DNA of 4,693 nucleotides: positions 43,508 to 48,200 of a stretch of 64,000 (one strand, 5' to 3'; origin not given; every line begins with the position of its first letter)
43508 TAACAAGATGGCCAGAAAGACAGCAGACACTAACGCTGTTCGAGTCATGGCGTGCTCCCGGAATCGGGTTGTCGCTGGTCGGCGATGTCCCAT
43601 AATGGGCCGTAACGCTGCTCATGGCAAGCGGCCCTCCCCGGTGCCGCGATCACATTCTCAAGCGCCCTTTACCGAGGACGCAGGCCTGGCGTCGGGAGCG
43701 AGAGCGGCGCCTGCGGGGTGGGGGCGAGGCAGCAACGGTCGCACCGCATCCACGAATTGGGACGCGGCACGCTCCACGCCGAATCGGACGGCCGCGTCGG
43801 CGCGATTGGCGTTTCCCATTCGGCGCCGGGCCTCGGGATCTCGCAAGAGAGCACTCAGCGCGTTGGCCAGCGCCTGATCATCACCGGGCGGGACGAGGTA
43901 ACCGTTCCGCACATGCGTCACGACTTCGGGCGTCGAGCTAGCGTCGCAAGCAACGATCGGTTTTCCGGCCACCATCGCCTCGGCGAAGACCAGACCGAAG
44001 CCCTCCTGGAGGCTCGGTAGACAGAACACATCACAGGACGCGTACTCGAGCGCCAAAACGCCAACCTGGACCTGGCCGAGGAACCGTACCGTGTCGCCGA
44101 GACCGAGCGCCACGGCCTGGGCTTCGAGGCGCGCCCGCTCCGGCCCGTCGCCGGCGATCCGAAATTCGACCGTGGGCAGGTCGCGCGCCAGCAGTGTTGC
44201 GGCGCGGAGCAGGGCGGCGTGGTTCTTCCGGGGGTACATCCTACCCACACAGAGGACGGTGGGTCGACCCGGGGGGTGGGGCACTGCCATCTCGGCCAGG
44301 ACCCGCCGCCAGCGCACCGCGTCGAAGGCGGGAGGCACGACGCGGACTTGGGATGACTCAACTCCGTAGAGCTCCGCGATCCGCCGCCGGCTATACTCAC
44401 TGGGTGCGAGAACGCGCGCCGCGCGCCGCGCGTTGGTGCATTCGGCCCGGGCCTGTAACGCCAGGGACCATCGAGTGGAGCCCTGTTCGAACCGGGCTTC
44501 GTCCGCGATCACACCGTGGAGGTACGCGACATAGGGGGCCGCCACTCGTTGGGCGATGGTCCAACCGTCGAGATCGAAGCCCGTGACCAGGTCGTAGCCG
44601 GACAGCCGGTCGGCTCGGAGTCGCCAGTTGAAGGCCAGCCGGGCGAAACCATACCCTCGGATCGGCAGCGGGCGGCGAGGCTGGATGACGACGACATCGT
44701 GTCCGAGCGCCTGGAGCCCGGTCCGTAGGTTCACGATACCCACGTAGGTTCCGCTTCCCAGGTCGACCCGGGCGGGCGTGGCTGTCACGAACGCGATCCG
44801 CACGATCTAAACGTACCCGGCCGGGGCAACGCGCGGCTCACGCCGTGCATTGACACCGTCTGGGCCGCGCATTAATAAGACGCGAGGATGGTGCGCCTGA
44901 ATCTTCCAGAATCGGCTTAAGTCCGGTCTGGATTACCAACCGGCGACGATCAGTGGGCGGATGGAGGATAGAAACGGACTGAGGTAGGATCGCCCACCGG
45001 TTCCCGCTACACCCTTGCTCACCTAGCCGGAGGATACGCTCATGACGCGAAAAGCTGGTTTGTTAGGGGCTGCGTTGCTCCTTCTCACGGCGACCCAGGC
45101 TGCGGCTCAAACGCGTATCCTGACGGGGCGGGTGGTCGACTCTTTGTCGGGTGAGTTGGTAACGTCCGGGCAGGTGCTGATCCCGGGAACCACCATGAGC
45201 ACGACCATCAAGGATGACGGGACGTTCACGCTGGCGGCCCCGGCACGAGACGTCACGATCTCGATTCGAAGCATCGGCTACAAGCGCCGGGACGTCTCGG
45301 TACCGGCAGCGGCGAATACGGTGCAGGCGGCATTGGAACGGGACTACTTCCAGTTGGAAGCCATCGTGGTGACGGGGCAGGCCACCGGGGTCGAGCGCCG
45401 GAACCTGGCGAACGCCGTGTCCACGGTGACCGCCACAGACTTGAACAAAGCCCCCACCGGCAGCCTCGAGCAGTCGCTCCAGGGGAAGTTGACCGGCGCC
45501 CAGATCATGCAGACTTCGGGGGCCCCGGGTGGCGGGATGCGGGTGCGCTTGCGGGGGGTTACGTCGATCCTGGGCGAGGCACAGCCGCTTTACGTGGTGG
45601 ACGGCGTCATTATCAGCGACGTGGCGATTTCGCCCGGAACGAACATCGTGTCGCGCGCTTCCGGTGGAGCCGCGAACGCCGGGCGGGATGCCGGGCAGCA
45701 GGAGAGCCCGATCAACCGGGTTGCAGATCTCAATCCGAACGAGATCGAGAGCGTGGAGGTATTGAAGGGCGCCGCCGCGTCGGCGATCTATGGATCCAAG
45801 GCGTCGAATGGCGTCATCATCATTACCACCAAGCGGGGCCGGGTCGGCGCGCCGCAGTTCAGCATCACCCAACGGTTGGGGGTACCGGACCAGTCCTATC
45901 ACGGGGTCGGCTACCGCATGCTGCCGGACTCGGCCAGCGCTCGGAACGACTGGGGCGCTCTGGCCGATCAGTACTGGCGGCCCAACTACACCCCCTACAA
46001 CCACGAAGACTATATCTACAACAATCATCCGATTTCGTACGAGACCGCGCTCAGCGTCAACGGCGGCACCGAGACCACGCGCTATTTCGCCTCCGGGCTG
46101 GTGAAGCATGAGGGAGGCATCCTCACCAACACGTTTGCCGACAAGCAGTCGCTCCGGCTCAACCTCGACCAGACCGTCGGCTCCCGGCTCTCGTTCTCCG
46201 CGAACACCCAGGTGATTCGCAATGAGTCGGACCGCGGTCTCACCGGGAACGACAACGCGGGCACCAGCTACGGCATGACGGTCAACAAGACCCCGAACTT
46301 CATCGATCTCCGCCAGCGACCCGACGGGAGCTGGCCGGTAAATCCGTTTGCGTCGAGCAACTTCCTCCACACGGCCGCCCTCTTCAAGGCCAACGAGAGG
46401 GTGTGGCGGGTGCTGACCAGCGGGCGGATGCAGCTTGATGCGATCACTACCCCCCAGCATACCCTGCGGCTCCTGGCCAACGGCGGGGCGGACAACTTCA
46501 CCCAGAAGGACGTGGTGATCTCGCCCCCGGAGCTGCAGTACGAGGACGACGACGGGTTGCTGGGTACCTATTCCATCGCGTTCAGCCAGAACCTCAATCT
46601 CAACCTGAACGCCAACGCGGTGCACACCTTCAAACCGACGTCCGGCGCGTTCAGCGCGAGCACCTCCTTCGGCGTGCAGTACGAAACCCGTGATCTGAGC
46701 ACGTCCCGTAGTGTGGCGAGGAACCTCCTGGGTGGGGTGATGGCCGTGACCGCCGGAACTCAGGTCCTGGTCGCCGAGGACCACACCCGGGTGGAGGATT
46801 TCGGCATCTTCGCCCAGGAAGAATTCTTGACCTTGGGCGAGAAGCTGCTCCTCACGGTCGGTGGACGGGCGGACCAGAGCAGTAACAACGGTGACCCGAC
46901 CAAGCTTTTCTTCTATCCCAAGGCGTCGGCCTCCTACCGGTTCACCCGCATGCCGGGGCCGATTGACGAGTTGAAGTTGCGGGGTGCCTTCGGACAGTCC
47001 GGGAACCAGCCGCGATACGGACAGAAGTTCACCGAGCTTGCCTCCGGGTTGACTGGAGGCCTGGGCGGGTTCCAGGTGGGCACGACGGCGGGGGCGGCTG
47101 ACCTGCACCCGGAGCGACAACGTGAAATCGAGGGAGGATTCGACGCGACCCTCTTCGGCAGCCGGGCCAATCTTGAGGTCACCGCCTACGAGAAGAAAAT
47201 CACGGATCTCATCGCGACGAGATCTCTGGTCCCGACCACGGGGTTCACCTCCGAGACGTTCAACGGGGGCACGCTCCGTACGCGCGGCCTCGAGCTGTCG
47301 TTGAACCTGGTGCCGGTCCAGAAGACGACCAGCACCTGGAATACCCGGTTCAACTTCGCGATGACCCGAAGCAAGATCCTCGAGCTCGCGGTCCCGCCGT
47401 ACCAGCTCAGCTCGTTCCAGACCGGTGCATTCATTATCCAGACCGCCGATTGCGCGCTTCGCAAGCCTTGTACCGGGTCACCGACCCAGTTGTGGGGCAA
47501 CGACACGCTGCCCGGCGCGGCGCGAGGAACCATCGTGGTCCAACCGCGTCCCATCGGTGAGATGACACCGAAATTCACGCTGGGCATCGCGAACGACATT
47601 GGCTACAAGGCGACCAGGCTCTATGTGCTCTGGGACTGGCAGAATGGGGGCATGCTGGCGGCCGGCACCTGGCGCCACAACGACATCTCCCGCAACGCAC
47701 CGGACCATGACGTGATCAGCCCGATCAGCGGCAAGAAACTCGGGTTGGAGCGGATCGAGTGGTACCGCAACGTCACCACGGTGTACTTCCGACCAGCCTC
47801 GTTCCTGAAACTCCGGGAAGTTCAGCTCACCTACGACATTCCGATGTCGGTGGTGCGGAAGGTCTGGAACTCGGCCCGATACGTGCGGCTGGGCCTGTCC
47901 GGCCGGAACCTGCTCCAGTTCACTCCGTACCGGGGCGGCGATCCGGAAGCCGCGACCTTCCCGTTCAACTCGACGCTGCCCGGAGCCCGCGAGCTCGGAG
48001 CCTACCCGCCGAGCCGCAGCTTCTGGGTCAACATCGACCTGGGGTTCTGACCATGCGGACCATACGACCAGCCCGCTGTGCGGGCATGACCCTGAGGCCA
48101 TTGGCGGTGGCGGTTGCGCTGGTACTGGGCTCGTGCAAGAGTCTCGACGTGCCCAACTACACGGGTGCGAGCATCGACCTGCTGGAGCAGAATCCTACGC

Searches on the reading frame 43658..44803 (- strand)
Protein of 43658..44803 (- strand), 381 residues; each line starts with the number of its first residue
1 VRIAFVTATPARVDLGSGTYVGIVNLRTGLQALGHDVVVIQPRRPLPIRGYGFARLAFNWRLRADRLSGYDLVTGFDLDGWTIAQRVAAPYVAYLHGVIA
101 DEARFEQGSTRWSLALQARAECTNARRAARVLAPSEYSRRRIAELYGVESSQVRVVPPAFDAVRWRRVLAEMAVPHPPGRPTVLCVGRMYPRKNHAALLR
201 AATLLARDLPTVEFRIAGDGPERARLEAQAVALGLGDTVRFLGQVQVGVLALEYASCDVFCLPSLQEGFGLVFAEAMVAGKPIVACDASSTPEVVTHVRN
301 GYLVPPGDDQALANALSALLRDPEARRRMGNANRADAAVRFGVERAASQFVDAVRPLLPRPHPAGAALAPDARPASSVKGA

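Call 63: search_protein_families(library=pfam, proteins=[window:43658-44803:-], max_evalue=0.00001)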
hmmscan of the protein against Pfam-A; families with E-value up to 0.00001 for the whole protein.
window:43658-44803:- (381 aa): 5 families
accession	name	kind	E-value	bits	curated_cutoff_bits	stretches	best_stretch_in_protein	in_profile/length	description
PF00534.26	Glycos_transf_1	-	3.4e-44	150.9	26.4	1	176-334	11-170/172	Glycosyl transferases group 1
PF13692.12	Glyco_trans_1_4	-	2e-39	135.6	27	1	180-322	1-142/142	Glycosyl transferases group 1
PF13439.12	Glyco_transf_4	-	5.5e-15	56.2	28.5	1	19-162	4-168/170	Glycosyltransferase Family 4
PF20706.3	GT4-conflict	-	2.3e-12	47.1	26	1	69-349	87-384/385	Family 4 Glycosyltransferase in conflict systems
PF13579.12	Glyco_trans_4_4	-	7.4e-09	36.6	29.7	1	23-158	7-157/158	Glycosyl transferase 4-like domain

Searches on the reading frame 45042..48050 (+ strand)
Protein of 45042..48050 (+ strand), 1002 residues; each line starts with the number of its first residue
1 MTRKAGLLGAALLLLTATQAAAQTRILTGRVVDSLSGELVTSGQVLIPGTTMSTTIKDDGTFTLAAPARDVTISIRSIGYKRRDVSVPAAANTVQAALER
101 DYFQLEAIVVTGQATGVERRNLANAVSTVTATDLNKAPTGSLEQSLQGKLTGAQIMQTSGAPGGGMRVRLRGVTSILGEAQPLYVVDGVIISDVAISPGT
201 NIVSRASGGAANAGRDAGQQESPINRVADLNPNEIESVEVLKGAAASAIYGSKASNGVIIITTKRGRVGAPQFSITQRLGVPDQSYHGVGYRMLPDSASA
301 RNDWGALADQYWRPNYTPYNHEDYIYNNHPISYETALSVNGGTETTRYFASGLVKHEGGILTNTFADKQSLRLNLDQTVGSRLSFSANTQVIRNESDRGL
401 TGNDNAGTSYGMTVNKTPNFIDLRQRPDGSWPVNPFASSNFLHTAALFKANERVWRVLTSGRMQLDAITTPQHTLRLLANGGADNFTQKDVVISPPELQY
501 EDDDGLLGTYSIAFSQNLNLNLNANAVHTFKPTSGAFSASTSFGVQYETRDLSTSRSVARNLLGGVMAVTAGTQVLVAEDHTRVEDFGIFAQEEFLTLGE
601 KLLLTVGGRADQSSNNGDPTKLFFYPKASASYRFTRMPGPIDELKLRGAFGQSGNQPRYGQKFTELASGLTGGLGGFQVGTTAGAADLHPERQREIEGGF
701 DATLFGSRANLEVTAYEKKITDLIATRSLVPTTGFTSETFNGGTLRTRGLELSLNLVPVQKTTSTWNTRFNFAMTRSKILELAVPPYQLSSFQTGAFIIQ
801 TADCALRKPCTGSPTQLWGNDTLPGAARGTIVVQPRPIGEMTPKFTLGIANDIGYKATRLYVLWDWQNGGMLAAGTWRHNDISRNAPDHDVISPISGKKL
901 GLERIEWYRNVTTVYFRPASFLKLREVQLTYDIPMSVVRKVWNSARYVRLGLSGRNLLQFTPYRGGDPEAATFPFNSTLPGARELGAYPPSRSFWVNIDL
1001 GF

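Call 64: search_protein_families(library=pfam, proteins=[window:45042-48050:+], max_evalue=0.00001)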
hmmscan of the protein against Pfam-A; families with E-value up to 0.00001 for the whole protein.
window:45042-48050:+ (1002 aa): 2 families
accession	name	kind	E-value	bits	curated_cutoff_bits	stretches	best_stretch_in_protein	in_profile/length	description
PF07715.20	Plug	-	2e-17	64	23.9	1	120-258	3-107/107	TonB-dependent Receptor Plug Domain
PF13715.12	CarbopepD_reg_2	-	1.6e-09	38.1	32.2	1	27-110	1-88/88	CarboxypepD_reg-like domain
